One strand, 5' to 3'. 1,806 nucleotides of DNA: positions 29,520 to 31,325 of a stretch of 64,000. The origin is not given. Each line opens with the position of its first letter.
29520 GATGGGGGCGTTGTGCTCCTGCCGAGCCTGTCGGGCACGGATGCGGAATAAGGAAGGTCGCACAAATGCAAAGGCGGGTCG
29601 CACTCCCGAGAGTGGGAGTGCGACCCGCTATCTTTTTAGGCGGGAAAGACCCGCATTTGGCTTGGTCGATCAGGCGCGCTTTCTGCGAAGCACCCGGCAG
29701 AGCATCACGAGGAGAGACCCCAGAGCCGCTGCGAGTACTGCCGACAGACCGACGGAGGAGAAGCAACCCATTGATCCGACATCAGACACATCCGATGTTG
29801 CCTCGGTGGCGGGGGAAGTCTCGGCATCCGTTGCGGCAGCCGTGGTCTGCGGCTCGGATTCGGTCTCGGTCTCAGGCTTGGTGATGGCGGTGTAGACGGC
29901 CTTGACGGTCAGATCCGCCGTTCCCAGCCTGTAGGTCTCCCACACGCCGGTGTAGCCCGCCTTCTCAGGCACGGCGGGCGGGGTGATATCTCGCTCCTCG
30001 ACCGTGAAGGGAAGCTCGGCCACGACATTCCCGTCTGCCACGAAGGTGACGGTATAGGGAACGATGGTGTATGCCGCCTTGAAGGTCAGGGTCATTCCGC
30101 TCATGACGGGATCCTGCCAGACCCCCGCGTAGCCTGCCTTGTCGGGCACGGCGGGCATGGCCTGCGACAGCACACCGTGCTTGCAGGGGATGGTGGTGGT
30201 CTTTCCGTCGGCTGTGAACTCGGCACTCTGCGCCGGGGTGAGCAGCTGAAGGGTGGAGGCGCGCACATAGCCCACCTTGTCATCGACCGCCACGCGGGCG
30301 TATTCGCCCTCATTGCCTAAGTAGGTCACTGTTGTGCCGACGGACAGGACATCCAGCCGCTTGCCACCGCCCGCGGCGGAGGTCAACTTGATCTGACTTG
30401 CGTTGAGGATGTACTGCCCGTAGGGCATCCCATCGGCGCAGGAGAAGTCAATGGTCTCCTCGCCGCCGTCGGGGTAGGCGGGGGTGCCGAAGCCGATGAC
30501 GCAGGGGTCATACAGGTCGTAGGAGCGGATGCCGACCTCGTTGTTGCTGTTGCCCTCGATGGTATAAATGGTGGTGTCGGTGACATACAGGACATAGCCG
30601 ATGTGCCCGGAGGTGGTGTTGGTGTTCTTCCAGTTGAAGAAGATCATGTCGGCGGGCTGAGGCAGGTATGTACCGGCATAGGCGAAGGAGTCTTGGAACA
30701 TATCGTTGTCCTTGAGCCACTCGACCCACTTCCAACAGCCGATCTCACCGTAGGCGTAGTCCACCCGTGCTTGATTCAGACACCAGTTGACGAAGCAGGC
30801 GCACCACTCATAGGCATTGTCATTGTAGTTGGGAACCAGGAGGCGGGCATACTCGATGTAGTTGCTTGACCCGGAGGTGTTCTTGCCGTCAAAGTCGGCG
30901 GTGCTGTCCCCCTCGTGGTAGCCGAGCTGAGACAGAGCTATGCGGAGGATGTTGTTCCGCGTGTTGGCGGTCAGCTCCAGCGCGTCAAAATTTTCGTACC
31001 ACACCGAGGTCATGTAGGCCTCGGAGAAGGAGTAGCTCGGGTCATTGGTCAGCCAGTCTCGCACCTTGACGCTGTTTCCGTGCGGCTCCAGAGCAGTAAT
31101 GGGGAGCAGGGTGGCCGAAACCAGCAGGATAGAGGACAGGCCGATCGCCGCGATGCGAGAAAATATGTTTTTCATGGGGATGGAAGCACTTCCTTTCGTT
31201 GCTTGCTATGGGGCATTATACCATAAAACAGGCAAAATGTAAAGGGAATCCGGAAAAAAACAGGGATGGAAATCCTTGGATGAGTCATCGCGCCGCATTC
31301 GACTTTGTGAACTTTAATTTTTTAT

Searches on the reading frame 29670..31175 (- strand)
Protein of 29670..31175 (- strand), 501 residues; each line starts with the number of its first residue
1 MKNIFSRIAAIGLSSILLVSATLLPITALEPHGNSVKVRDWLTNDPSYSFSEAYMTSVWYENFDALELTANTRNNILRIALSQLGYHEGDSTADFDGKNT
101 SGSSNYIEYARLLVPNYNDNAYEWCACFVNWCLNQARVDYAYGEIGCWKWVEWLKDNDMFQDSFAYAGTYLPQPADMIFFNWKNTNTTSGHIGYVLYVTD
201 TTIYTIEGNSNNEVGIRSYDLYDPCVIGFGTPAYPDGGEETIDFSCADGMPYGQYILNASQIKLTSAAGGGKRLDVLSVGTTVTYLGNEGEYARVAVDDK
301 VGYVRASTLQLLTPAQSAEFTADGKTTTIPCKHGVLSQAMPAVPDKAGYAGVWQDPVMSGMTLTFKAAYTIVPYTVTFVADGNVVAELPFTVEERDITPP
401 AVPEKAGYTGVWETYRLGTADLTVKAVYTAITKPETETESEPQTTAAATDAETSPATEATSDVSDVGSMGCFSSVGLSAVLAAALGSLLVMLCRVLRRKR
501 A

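Call 52: search_protein_families(library=pfam, max_evalue=0.00001, proteins=[window:29670-31175:-])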
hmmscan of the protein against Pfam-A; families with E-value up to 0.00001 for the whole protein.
window:29670-31175:- (501 aa): 1 family
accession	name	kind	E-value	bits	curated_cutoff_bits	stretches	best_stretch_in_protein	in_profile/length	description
PF05257.22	CHAP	-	1.7e-11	44.9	26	1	118-209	2-81/81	CHAP domain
